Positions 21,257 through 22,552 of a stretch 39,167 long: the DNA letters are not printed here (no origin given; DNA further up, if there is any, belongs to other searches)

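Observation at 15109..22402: ACP-centred tailoring cassette with an unusual density of ATP-dependent carboxylate-activating enzymes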

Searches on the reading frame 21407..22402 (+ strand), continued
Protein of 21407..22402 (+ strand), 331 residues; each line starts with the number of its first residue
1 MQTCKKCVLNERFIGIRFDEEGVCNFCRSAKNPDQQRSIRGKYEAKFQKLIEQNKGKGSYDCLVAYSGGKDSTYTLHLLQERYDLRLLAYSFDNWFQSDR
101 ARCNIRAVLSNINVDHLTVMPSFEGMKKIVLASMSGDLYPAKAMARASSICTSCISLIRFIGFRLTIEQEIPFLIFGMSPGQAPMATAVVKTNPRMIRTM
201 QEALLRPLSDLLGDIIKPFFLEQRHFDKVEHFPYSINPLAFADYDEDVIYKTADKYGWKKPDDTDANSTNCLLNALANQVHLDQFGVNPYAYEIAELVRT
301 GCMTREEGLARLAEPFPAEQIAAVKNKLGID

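Call 29: search_protein_families(library=pfam, proteins=[L010:5595-6461:+, L025:1840-2751:-, L056:16487-17689:+, L016:988-2532:+, L054:12655-13611:+, L052:8343-9836:+, L030:3362-4687:+, L060:8004-8306:-, L058:9094-9954:+], max_evalue=0.01)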
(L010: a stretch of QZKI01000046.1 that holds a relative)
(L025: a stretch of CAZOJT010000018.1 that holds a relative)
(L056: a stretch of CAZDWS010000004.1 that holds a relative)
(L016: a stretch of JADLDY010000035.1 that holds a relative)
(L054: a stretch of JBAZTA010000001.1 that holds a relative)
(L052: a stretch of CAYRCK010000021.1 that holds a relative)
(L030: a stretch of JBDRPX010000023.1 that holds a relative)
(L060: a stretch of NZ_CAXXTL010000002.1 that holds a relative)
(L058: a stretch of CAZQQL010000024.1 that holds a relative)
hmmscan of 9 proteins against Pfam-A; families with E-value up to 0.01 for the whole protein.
L010:5595-6461:+ (288 aa): 4 families
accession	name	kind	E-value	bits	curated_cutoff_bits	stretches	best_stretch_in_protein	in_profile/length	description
PF13614.12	AAA_31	-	6.7e-12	46.1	27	1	83-231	12-165/177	AAA domain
PF10609.15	ParA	-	3e-07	30.6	27.1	1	76-258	7-190/246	NUBPL iron-transfer P-loop NTPase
PF01656.29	CbiA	-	1.9e-06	28.3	25.4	1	76-244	2-84/125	CobQ/CobB/MinD/ParA nucleotide binding domain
PF09140.17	MipZ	-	4.5e-05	23.3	20.7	1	75-191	3-108/262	ATPase MipZ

L025:1840-2751:- (303 aa): 3 families
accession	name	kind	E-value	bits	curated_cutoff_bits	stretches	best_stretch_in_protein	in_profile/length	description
PF11959.13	DUF3473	-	2.3e-45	154.2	29.6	1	155-285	1-129/130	Domain of unknown function (DUF3473)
PF01522.26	Polysacc_deac_1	-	3.6e-22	79.1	23.1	1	45-143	18-116/124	Polysaccharide deacetylase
PF10096.14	DUF2334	-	2e-05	24.7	26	1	73-144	54-137/203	Uncharacterized protein conserved in bacteria (DUF2334)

L056:16487-17689:+ (400 aa): 6 families
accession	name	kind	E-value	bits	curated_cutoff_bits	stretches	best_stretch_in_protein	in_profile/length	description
PF00534.26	Glycos_transf_1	-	1.5e-37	129.2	26.4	1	203-370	9-171/172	Glycosyl transferases group 1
PF13692.12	Glyco_trans_1_4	-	1.3e-34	120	27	1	210-355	2-140/142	Glycosyl transferases group 1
PF13439.12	Glyco_transf_4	-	7.7e-20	72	28.5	1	16-190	2-167/170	Glycosyltransferase Family 4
PF20706.3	GT4-conflict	-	3.7e-12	46.4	26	1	203-335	193-325/385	Family 4 Glycosyltransferase in conflict systems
PF13579.12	Glyco_trans_4_4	-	2.5e-11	44.6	29.7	1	16-188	1-158/158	Glycosyl transferase 4-like domain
PF13524.12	Glyco_trans_1_2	-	5.8e-05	23.5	25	1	265-376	27-133/144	Glycosyl transferase-like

L016:988-2532:+ (514 aa): 2 families
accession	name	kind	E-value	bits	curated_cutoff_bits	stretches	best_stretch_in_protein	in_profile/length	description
PF13807.11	GNVR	-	3.5e-10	40.1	27.7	1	382-462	3-79/82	G-rich domain on putative tyrosine kinase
PF02706.20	Wzz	-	2.8e-07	31.2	25.5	1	17-94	13-90/91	Chain length determinant protein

L054:12655-13611:+ (318 aa): 8 families
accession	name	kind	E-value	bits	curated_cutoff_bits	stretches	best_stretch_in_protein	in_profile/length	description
PF16363.11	GDP_Man_Dehyd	-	6.6e-82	276.1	27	1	11-308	1-332/332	GDP-mannose 4,6 dehydratase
PF01370.27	Epimerase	-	2.4e-71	240.4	20.9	1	10-244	1-240/240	NAD dependent epimerase/dehydratase family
PF01073.25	3Beta_HSD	-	4.5e-21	75.5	22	1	11-231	1-228/280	3-beta hydroxysteroid dehydrogenase/isomerase family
PF04321.23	RmlD_sub_bind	-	8.3e-20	71.5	27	1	8-184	1-153/287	RmlD substrate binding domain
PF02719.21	Polysacc_synt_2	-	2.5e-19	70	20.2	1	10-277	1-266/293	Polysaccharide biosynthesis protein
PF07993.18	NAD_binding_4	-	7.4e-14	52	20.1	1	79-181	90-206/258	Male sterility protein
PF00106.31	adh_short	-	3.9e-07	30.2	26.6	1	10-171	3-168/195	short chain dehydrogenase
PF13460.12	NAD_binding_10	-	0.00026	21.3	27.2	1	14-179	1-143/184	NAD(P)H-binding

L052:8343-9836:+ (497 aa): 3 families
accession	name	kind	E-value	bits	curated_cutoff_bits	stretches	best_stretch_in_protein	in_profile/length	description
PF01943.22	Polysacc_synt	-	2.4e-14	53.8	28.2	1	21-291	14-273/274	Polysaccharide biosynthesis protein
PF13440.11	Polysacc_synt_3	-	4.8e-14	52.7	23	1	55-341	21-291/293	Polysaccharide biosynthesis protein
PF01554.23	MatE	-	4.3e-07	30.2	24.9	2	17-119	4-105/161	MatE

L030:3362-4687:+ (441 aa): 3 families
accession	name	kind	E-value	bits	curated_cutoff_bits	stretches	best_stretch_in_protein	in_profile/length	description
PF03721.20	UDPG_MGDP_dh_N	-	1.8e-33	116.1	27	1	13-188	2-183/187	UDP-glucose/GDP-mannose dehydrogenase family, NAD binding domain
PF00984.24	UDPG_MGDP_dh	-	3.8e-23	81.9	25.4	1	208-296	2-93/94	UDP-glucose/GDP-mannose dehydrogenase family, central domain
PF03720.21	UDPG_MGDP_dh_C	-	7.5e-21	74.9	30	1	323-427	1-102/103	UDP-glucose/GDP-mannose dehydrogenase family, UDP binding domain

L060:8004-8306:- (100 aa): 0 families

L058:9094-9954:+ (286 aa): 17 families
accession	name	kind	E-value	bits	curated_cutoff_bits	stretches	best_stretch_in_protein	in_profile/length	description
PF05175.20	MTS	-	1.2e-12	48.2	23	1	92-197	12-112/170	Methyltransferase small domain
PF13847.12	Methyltransf_31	-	7.7e-09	35.8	27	1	111-247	3-112/145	Methyltransferase domain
PF13649.12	Methyltransf_25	-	8.7e-09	36.4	27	1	116-207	2-90/97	Methyltransferase domain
PF08241.18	Methyltransf_11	-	3.6e-08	34.4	21.2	1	117-190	2-67/95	Methyltransferase domain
PF05971.18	Methyltransf_10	-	7.2e-08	32.6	23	1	110-195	101-189/299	RNA methyltransferase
PF08242.18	Methyltransf_12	-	9.6e-08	33.1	30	1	116-190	1-72/98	Methyltransferase domain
PF12847.13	Methyltransf_18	-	4.6e-07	30.4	27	1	109-177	12-80/151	Methyltransferase domain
PF06325.19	PrmA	-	1.2e-06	28.6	22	1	109-206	159-246/296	Ribosomal protein L11 methyltransferase (PrmA)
PF09445.16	Methyltransf_15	-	3e-06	27.3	22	1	114-193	3-81/165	RNA cap guanine-N2 methyltransferase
PF02475.24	TRM5-TYW2_MTfase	-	4.7e-06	27.1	28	1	104-203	25-124/164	TRM5/TYW2 methyltransferase domain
PF02390.23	Methyltransf_4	-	3.8e-05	23.7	24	1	113-187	3-79/173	Putative methyltransferase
PF01170.24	UPF0020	-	0.00064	19.9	22.3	1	136-193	77-131/197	RMKL-like, methyltransferase domain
PF01135.25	PCMT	-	0.00079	19.7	20.3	0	106-202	68-163/210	Protein-L-isoaspartate(D-aspartate) O-methyltransferase (PCMT)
PF13489.12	Methyltransf_23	-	0.0016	18.6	27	0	110-163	21-61/164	Methyltransferase domain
PF03602.21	Cons_hypoth95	-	0.0017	18.5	24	1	137-209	66-139/182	Conserved hypothetical protein 95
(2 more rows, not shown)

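Call 32: predict_structure(alignment_id=A1)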
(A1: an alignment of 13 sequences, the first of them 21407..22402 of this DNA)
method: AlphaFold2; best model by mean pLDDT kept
length: 331 residues; sequences in the alignment: 13
mean_pLDDT: 92.0   pTM: 0.90
mean pLDDT of the five models: 92.0, 92.0, 91.9, 88.5, 75.9
residues with pLDDT >= 90: 242; 70-90: 88; 50-70: 1; < 50: 0
segments of 3 or more residues with pLDDT < 50: none
pLDDT, mean of each block of 10 residues (from residue 1): 93 92 93 87 97 95 95 97 97 92 92 95 94 84 84 93 97 94 87 94 86 90 96 96 91 93 83 93 90 91 92 90 94 79
secondary structure, 60 per line:
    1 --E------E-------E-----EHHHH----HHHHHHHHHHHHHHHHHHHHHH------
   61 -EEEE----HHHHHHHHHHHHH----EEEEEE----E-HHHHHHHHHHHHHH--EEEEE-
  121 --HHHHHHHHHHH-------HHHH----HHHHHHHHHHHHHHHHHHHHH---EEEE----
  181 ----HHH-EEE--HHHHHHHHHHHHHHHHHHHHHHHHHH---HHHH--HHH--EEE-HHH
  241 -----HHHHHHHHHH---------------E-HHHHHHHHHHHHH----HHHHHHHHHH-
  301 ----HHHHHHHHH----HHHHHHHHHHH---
elements in order: H25-28 H33-54 E62-65 H70-82 E87-92 H99-112 E115-119 H123-133 H141-144 H149-169 E173-176 E189-191 H194-219 H223-226 E234-236 H246-255 H273-285 H290-299 H305-313 H318-328

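Call 37: fold_search(model_id=the predicted structure, library=pdb)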
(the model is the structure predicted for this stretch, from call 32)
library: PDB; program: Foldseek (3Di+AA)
matches with E <= 10: 1406; with E <= 0.001: 72
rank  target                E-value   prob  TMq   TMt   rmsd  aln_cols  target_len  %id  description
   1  8wex_A                4.4e-14  1.00  0.69  0.61   5.8       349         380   20  Crystal structure of N-acetyl sugar amidotransferase from Legionella pneumophila (released 2024-05-22)
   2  8wex_B                9.1e-14  1.00  0.71  0.62   5.0       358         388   19  Crystal structure of N-acetyl sugar amidotransferase from Legionella pneumophila (released 2024-05-22)
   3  5b4f                  3.2e-06  1.00  0.38  0.42  12.7       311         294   14  Sulfur Transferase TtuA in complex with iron sulfur cluster (released 2017-05-10)
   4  5ztb_B                3.4e-06  1.00  0.37  0.39  14.8       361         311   14  Structure of Sulfurtransferase (released 2019-06-12)
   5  5ztb_A                4.6e-06  1.00  0.43  0.46  12.9       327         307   16  Structure of Sulfurtransferase (released 2019-06-12)
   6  5ztb_C                1.0e-05  1.00  0.42  0.44  12.9       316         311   12  Structure of Sulfurtransferase (released 2019-06-12)
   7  6scy_B                1.2e-05  1.00  0.36  0.39  15.3       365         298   16  U34-tRNA thiolase NcsA from Methanococcus maripaludis with its [4Fe-4S] cluster (released 2020-08-26)
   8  5mkp                  1.4e-05  1.00  0.39  0.41  15.3       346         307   15  Non redox thiolation in transfer RNAs occuring via sulfur activation by a [4Fe-4S] cluster (released 2017-06-14)
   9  8cp4_A                1.5e-05  1.00  0.38  0.48   7.6       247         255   16  [4Fe-4S] cluster containing LarE in complex with AMP (released 2024-01-31)
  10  5b4e                  1.5e-05  1.00  0.40  0.44  12.4       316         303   13  Sulfur Transferase TtuA in complex with iron sulfur cluster and ATP derivative (released 2017-05-03)
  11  5gha_D                2.4e-05  1.00  0.37  0.39  12.5       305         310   14  Sulfur Transferase TtuA in complex with Sulfur Carrier TtuB (released 2017-05-03)
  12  5gha_C                2.4e-05  1.00  0.36  0.39  13.4       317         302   12  Sulfur Transferase TtuA in complex with Sulfur Carrier TtuB (released 2017-05-03)
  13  1q15_A                3.3e-05  1.00  0.32  0.23  17.7       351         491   12  Carbapenam Synthetase (released 2003-11-04)
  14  5mko_B                3.5e-05  1.00  0.38  0.41  13.3       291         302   14  [2Fe-2S] cluster containing TtuA in complex with AMP. (released 2017-06-14)
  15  3vrh                  3.7e-05  1.00  0.36  0.40  15.2       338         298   15  Crystal structure of ph0300 (released 2013-03-13)
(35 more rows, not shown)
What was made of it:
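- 21407..22402 (+): NASAT-like PP-loop enzyme of a distinct 3-Cys clade (Zn ribbon C4/C7/C24/C27, SGGKDS 67-72, extra C151/C154/C271). Best fold match is LpNASAT 8wex, TM 0.69-0.71 (calls 32, 37).
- After NASAT, the next-best fold matches are the [4Fe-4S] enzymes TtuA, NcsA and LarE, and YcfA (call 37).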
